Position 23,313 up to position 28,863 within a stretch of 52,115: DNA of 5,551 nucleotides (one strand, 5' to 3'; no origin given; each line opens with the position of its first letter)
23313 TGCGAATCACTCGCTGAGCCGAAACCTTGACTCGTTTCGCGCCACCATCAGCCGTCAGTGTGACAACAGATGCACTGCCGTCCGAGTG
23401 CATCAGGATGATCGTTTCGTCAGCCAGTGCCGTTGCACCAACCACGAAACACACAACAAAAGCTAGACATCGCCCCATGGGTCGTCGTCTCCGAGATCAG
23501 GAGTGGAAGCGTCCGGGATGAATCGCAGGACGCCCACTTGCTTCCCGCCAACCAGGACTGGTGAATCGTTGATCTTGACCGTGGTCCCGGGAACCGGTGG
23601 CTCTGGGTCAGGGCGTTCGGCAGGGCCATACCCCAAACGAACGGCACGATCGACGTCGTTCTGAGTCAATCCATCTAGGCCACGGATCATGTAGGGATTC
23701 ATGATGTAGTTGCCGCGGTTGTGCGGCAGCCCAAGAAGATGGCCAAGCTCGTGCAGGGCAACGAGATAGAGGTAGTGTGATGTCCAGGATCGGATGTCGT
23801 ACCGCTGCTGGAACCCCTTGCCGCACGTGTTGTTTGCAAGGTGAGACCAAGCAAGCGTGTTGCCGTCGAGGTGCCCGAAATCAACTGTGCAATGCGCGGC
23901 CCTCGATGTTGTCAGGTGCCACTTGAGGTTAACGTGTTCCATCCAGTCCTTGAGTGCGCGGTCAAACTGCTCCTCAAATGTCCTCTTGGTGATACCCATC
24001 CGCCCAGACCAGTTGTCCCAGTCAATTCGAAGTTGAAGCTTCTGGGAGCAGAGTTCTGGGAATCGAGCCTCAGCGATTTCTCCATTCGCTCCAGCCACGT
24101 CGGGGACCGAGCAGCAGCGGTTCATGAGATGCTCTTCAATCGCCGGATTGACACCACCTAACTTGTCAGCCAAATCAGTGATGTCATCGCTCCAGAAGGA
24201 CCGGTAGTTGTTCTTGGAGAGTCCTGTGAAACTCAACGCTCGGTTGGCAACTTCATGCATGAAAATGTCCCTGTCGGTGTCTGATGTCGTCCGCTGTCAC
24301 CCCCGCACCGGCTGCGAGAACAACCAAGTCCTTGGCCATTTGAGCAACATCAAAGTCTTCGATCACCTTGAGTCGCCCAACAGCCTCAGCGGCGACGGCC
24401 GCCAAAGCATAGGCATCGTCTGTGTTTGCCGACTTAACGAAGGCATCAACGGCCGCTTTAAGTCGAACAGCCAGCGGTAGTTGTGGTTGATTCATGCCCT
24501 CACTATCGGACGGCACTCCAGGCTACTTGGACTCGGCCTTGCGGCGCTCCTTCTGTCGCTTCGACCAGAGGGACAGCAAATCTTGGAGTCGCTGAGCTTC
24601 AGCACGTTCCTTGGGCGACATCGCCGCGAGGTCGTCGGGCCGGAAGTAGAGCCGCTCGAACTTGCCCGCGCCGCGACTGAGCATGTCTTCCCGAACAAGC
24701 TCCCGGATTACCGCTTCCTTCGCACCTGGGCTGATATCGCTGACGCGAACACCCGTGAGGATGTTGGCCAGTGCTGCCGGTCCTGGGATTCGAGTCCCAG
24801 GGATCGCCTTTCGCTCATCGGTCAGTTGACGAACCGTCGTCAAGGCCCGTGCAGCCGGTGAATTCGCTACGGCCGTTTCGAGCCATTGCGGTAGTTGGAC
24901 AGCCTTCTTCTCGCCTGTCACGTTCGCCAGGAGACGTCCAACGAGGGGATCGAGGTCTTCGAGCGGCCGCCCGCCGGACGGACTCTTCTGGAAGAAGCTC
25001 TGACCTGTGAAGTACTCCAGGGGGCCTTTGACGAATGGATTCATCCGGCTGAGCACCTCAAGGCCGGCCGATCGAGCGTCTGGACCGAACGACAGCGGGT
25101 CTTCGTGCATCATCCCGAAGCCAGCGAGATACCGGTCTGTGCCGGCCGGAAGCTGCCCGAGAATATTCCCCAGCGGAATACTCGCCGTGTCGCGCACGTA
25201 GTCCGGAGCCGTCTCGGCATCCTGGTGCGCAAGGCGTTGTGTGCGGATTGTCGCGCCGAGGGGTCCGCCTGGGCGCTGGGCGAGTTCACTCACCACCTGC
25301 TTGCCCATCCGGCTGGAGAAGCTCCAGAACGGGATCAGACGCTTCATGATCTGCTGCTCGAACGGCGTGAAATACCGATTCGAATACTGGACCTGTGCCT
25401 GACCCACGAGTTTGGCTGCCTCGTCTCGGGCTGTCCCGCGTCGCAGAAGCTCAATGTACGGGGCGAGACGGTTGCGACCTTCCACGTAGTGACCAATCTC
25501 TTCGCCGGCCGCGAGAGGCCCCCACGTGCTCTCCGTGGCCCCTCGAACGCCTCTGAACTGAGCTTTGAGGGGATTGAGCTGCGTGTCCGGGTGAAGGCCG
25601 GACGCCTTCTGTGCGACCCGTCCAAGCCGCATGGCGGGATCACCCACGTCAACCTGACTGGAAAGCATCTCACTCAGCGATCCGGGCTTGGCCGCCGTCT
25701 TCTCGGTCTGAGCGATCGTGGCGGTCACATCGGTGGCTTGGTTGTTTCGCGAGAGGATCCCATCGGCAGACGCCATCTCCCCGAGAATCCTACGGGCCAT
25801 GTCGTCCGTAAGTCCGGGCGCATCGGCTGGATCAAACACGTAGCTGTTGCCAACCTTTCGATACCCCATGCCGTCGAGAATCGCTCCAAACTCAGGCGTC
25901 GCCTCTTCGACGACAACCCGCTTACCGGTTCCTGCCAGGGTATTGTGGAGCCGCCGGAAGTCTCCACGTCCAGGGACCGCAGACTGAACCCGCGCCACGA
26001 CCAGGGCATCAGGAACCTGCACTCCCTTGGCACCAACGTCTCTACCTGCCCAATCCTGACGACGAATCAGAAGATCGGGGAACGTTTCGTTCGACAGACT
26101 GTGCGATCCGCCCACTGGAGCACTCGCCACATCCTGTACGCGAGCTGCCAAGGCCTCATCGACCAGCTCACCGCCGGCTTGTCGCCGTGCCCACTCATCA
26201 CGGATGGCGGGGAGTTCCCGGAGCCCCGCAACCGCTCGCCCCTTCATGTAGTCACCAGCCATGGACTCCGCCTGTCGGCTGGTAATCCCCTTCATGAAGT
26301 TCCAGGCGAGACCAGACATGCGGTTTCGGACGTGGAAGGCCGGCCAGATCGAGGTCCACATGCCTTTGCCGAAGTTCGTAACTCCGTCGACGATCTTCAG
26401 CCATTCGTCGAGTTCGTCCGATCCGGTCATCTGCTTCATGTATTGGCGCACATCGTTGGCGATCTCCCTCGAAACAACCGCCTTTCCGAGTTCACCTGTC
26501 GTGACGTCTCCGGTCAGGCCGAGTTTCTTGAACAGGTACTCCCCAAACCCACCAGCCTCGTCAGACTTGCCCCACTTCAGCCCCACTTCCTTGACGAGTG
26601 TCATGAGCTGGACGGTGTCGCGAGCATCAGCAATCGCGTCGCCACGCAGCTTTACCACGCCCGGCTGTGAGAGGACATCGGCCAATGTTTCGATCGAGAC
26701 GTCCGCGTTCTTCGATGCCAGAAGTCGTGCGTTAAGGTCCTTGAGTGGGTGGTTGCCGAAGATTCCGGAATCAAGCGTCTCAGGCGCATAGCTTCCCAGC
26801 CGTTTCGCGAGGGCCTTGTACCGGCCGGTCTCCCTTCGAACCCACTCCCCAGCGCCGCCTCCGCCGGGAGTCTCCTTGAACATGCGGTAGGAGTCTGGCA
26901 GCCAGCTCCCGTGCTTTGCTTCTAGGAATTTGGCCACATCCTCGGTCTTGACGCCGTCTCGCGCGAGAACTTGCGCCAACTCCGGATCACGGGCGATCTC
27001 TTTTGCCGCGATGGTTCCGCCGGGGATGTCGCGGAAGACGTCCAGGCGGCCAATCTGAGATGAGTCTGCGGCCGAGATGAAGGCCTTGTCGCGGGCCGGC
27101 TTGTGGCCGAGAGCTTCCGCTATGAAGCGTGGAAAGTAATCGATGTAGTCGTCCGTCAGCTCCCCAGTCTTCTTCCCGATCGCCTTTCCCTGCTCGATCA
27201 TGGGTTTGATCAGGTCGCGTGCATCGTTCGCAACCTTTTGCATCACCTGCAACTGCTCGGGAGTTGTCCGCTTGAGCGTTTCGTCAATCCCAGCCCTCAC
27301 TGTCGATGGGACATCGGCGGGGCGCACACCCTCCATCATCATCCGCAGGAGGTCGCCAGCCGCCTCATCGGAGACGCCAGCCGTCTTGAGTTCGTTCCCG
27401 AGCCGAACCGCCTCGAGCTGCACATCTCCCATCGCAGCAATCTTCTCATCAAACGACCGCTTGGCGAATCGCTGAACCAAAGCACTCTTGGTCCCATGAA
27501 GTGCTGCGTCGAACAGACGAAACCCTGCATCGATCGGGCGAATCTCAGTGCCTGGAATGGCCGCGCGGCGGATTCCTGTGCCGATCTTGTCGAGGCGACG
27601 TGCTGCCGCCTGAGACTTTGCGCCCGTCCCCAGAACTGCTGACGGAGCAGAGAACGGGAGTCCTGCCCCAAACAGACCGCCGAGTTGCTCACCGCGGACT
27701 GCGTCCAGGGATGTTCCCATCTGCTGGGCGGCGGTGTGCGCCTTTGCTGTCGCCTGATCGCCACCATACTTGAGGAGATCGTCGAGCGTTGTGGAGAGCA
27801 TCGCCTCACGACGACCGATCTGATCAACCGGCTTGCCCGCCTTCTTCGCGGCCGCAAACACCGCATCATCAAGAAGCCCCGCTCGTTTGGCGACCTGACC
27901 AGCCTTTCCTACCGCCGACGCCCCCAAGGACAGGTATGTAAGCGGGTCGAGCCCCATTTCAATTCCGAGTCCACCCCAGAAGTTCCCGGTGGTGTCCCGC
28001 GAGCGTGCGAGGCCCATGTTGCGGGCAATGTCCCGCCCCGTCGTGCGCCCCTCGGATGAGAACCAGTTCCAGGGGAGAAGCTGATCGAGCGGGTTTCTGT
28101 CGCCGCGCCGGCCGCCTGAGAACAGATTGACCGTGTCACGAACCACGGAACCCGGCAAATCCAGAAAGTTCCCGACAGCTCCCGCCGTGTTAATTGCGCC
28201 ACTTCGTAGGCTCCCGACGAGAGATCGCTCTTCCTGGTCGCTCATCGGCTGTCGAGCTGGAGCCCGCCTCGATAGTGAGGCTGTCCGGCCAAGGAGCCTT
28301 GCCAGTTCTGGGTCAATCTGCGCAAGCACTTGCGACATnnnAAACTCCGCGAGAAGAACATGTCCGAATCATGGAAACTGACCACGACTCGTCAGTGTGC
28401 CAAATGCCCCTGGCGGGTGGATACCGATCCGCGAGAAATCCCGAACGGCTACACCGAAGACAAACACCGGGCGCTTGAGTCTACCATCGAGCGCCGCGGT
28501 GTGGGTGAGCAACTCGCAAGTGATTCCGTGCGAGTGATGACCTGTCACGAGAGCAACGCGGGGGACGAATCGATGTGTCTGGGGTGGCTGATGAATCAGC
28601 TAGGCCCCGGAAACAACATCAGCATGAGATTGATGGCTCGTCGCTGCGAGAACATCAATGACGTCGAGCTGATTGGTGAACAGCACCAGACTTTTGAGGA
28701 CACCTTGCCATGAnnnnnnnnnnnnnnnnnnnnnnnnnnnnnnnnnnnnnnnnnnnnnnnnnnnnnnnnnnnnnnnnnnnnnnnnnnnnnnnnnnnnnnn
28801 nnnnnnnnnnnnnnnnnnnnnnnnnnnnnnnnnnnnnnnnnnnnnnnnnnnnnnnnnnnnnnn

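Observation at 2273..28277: Nine copies of the bipartite motif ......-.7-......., each oriented with its downstream gene: a candidate phage-specific promoter with -24/-12-like geometry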

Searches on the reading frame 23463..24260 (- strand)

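Call 14: search_protein_families(library=pfam, proteins=[window:23463-24260:-], max_evalue=0.01)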
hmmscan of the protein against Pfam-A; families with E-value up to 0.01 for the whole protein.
window:23463-24260:- (265 aa): 3 families
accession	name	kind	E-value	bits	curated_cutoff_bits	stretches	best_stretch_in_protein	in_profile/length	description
PF00413.30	Peptidase_M10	-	4.8e-10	40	24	1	90-204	18-152/159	Matrixin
PF16313.11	DUF4953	-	0.0057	16.3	24.2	1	162-182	11-31/316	Met-zincin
PF07998.17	Peptidase_M54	-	0.0082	16.6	24.4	0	169-189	150-170/194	Peptidase family M54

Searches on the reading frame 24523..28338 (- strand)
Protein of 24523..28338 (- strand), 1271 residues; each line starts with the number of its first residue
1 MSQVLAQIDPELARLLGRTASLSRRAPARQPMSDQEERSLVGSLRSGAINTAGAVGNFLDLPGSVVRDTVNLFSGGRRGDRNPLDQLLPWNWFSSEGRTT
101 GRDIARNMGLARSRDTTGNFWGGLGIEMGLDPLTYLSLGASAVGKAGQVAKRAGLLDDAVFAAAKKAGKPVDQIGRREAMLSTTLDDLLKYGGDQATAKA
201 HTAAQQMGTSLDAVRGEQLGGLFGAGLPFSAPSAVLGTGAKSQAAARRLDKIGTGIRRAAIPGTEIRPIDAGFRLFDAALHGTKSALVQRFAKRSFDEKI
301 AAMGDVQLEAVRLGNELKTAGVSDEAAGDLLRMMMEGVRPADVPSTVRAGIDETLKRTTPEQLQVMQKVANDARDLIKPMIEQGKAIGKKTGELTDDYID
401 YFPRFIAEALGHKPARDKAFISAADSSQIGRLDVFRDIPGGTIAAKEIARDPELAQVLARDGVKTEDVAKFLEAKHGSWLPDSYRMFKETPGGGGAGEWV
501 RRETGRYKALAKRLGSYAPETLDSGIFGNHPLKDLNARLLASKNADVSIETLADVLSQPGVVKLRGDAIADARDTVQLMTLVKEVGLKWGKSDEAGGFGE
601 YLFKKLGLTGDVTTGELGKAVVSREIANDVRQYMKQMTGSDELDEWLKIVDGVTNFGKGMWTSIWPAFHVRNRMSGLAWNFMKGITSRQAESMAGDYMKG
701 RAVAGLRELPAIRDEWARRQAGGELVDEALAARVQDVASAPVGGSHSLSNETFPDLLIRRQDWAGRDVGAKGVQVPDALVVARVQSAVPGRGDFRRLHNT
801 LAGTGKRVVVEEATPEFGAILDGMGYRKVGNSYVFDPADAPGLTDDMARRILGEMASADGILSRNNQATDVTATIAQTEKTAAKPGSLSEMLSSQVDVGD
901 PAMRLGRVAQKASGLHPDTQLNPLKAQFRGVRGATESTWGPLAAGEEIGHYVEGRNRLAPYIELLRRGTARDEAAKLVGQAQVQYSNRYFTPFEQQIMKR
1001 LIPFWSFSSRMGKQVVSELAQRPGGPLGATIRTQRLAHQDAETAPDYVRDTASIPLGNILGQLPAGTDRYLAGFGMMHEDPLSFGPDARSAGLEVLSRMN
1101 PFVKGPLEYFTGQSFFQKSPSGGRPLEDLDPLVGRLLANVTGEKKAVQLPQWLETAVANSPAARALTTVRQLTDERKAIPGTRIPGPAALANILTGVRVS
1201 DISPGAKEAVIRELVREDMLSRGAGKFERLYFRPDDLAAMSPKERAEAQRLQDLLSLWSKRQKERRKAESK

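Call 10: search_protein_families(library=pfam, proteins=[window:24523-28338:-], max_evalue=0.01)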
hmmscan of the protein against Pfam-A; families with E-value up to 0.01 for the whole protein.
window:24523-28338:- (1271 aa): 0 families

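Call 11: search_protein_families(library=phrogs, proteins=[window:24523-28338:-], max_evalue=0.001)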
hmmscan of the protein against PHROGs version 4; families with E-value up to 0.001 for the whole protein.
window:24523-28338:- (1271 aa): 0 families

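Call 16: find_related_loci(query=window:24523-28338:-, collection=viral_contigs, flank=10000)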
Query window:24523-28338:- (1271 aa) in viral_contigs; peptide patterns used: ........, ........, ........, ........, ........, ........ (x = any residue, [..] = any of these).
3 stretches matched a pattern, but none encodes a relative of the query by tblastn (E <= 1e-3).

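Call 22: find_homologous_proteins(query=window:24523-28338:-)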
Query window:24523-28338:- (1271 aa): 36 proteins with E <= 0.001 among 8000 candidates.
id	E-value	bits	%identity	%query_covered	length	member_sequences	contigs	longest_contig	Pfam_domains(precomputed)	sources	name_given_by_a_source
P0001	0.0e+0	2799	99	100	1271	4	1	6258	-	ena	-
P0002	0.0e+0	1039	42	59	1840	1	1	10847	PF18760.8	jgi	jgi:hypothetical protein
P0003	5.7e-249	848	40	56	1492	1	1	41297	-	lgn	-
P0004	1.2e-218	747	36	58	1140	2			-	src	-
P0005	6.0e-210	719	46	34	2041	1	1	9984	PF18760.8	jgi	jgi:hypothetical protein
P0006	9.1e-208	711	37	97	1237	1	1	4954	-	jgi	jgi:hypothetical protein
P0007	6.3e-201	689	46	35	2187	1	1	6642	-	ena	-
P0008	1.9e-194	667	35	56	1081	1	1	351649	-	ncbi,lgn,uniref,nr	ncbi:hypothetical protein [Planctomicrobium piriforme]|uniref:Large polyvalent protein associated do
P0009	1.1e-187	645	49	27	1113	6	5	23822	-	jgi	jgi:hypothetical protein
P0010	8.4e-179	615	49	29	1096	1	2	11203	-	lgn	-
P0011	7.2e-178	612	49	29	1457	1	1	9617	-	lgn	-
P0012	9.4e-173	595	47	29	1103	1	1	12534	-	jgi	jgi:hypothetical protein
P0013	5.4e-160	553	49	28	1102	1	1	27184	-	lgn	-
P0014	1.4e-115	406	38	31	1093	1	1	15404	-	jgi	jgi:hypothetical protein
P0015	2.3e-114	402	38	32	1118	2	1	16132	-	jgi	jgi:predicted transcriptional regulator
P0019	2.3e-107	379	39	33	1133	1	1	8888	-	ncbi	-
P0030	2.5e-41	160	30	27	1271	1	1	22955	-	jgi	jgi:hypothetical protein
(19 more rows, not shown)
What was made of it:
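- The 1271-aa ORF belongs to the large polyvalent virion-protein group (call 22).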

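Call 25: find_encoding_contigs(protein=P0003, flank=10000, max_places=2)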
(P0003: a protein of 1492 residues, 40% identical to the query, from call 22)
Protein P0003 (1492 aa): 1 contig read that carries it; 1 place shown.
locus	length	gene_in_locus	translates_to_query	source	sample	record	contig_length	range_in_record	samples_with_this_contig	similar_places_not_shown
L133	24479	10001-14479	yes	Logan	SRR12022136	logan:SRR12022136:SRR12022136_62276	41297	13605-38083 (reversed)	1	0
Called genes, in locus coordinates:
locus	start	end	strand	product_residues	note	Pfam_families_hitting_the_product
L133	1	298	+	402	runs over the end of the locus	-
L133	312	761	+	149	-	-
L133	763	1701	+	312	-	PF18906:Phage_tube_2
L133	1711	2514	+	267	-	-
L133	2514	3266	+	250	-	-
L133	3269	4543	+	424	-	-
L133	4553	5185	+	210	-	-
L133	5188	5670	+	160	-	-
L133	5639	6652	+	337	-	PF01755:Glyco_transf_25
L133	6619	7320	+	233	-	-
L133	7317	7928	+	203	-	PF03407:Nucleotid_trans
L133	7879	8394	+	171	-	-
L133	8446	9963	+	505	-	-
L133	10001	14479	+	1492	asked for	-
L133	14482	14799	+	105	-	-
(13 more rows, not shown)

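Call 26: find_encoding_contigs(protein=P0008, flank=10000, max_places=2)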
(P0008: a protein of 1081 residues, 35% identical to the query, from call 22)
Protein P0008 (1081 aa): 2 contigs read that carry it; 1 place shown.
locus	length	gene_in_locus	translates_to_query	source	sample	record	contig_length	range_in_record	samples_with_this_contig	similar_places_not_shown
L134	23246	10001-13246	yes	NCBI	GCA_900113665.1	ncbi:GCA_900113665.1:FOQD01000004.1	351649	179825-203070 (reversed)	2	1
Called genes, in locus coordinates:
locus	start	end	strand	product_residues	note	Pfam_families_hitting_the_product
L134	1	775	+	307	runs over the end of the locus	-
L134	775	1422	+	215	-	-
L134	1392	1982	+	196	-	-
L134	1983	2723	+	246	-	-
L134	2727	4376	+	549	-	-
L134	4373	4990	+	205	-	-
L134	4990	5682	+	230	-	-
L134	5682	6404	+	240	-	-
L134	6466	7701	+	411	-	-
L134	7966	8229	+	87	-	-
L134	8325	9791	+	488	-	-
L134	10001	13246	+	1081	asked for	-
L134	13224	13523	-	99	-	-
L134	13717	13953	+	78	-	PF13560:HTH_31, PF12844:HTH_19 (weak), PF01381:HTH_3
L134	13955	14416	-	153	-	-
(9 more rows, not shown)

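Call 64: list_cluster_members(proteins=[P0019, P0081, P0085, P0129, P0140, P0008])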
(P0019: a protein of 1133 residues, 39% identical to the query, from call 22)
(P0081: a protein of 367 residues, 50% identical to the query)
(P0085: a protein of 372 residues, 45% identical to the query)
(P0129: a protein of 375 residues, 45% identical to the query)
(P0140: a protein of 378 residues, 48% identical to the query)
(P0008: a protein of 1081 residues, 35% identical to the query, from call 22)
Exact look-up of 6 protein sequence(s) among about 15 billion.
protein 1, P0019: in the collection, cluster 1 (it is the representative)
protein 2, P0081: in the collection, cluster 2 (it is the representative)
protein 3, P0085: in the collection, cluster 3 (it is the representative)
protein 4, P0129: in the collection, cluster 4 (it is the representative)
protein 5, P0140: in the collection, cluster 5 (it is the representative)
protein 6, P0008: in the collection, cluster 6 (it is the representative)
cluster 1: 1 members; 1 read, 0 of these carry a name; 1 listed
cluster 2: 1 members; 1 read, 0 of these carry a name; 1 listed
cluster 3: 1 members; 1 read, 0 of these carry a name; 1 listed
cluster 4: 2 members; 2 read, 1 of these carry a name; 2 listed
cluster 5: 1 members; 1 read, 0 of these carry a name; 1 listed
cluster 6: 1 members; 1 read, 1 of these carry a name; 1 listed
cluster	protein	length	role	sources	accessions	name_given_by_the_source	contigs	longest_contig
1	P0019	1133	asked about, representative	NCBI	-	-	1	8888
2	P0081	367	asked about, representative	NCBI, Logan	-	-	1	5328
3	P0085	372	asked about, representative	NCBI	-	-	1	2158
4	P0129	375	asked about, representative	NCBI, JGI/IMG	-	MoxR-like ATPase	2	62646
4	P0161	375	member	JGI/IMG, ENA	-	-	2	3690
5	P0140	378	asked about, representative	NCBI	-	-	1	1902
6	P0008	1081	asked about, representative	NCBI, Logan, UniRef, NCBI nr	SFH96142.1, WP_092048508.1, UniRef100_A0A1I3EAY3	hypothetical protein [Planctomicrobium piriforme] | Large polyvalent protein associated domain-containing protein n=1 Tax=Planctomicrobium ...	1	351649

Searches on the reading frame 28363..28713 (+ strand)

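Call 14: search_protein_families(library=pfam, proteins=[window:28417-28713:+], max_evalue=0.01)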
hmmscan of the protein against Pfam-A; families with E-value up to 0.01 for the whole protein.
window:28417-28713:+ (98 aa): 1 family
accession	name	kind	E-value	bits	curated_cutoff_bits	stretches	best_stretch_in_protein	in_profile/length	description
PF19800.4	DUF6283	-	0.00015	22.4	27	1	37-76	37-75/115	Family of unknown function (DUF6283)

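Call 66: search_protein_families(library=pfam, proteins=[window:28363-28713:+], max_evalue=0.01)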
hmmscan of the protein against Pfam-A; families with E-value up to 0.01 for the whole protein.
window:28363-28713:+ (116 aa): 1 family
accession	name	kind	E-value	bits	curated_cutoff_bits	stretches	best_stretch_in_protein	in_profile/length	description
PF19800.4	DUF6283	-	6.2e-09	36.5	27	1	9-94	4-75/115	Family of unknown function (DUF6283)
